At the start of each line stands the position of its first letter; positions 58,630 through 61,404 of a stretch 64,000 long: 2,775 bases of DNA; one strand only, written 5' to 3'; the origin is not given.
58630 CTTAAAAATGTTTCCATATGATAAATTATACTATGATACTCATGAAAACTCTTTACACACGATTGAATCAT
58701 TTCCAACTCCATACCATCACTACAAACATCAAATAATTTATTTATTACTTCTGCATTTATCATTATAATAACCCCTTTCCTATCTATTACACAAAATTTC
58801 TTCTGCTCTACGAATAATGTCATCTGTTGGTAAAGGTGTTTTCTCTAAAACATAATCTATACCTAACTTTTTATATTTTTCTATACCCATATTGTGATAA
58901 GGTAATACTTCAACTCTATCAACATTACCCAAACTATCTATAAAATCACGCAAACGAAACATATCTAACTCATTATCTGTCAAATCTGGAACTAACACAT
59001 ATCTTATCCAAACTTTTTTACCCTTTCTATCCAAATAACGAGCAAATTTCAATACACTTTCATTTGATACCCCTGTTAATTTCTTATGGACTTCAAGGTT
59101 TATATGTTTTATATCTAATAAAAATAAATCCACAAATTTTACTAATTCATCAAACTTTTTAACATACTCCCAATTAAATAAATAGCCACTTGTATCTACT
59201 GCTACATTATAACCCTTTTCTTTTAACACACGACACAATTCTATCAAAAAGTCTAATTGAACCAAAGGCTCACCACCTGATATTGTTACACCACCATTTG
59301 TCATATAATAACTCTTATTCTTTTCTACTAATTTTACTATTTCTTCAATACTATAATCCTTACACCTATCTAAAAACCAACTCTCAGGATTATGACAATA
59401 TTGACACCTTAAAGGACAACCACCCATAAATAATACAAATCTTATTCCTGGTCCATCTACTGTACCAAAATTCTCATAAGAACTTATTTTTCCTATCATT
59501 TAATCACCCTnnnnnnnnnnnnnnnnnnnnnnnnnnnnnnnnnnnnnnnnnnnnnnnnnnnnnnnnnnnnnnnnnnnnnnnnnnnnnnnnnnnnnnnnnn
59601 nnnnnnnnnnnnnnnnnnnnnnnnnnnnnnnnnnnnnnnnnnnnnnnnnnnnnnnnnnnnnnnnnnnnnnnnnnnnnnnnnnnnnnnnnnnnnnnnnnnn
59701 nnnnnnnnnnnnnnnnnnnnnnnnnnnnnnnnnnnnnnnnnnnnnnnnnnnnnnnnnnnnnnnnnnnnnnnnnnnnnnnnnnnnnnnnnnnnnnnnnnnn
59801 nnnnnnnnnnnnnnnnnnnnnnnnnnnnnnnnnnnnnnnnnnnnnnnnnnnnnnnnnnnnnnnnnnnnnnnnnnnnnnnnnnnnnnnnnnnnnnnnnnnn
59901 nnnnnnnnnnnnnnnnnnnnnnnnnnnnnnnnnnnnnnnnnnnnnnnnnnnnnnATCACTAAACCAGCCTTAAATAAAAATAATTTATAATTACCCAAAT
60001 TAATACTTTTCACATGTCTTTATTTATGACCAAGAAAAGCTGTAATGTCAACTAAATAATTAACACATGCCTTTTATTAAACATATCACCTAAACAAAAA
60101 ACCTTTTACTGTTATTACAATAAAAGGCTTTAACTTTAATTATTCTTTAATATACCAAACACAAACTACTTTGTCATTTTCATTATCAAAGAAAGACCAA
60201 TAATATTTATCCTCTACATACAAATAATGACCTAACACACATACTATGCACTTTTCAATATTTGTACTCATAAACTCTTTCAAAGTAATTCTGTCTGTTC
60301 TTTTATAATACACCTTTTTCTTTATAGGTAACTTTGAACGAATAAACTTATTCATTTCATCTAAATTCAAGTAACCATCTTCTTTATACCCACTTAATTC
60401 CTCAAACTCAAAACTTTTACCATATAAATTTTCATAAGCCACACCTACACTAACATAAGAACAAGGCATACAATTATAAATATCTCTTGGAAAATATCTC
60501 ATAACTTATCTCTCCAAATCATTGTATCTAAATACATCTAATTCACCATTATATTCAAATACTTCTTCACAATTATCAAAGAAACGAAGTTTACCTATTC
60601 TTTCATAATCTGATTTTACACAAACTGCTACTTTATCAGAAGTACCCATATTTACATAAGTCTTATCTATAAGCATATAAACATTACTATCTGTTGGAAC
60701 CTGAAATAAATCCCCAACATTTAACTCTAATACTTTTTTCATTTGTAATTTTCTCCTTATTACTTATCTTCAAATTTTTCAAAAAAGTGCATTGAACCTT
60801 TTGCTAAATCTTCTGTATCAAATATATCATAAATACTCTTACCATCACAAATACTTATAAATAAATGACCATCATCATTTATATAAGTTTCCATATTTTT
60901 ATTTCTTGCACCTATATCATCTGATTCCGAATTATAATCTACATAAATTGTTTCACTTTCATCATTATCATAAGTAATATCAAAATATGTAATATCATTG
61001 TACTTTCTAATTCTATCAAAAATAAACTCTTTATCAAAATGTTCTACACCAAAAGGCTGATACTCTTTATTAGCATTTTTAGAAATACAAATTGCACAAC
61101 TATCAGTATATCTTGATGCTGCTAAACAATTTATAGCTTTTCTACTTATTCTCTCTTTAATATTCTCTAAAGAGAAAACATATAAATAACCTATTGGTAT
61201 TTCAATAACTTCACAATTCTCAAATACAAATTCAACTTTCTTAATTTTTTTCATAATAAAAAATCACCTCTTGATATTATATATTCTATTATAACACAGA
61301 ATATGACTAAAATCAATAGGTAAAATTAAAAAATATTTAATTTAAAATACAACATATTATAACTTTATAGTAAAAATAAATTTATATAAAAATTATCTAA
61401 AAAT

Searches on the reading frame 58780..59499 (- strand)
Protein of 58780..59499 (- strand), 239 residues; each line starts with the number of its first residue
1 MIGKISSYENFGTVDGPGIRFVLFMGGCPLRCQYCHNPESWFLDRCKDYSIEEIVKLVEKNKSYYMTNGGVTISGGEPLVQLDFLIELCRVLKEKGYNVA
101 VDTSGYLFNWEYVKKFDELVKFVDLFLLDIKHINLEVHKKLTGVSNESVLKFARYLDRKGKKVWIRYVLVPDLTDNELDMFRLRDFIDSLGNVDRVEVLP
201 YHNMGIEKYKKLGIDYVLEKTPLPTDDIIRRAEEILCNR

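Call 24: search_protein_families(library=phrogs, proteins=[window:58780-59499:-], max_evalue=0.001)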
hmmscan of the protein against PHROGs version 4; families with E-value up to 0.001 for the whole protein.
window:58780-59499:- (239 aa): 2 families
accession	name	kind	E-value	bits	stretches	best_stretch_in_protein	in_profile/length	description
phrog_2076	-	moron, auxiliary metabolic gene and host takeover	9.8e-28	98.3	1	7-204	21-210/247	QueE-like radical SAM domain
phrog_626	-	DNA, RNA and nucleotide metabolism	5.7e-21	75.8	1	4-156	2-157/164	anaerobic ribonucleotide reductase small subunit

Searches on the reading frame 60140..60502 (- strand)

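Call 24: search_protein_families(library=phrogs, proteins=[window:60140-60502:-], max_evalue=0.001)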
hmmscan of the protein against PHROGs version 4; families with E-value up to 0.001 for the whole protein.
window:60140-60502:- (120 aa): 1 family
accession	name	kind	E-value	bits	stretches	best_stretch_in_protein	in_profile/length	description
phrog_3754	-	unknown function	7.4e-05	24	1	44-119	67-144/145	-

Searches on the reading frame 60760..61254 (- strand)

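Call 24: search_protein_families(library=phrogs, proteins=[window:60760-61254:-], max_evalue=0.001)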
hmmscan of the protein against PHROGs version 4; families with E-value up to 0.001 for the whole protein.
window:60760-61254:- (164 aa): 2 families
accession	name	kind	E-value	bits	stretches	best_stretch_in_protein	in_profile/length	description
phrog_2349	-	unknown function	2.8e-27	96.5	1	1-146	1-144/152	-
phrog_12929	-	unknown function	2.7e-05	25.1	1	3-135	5-141/143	-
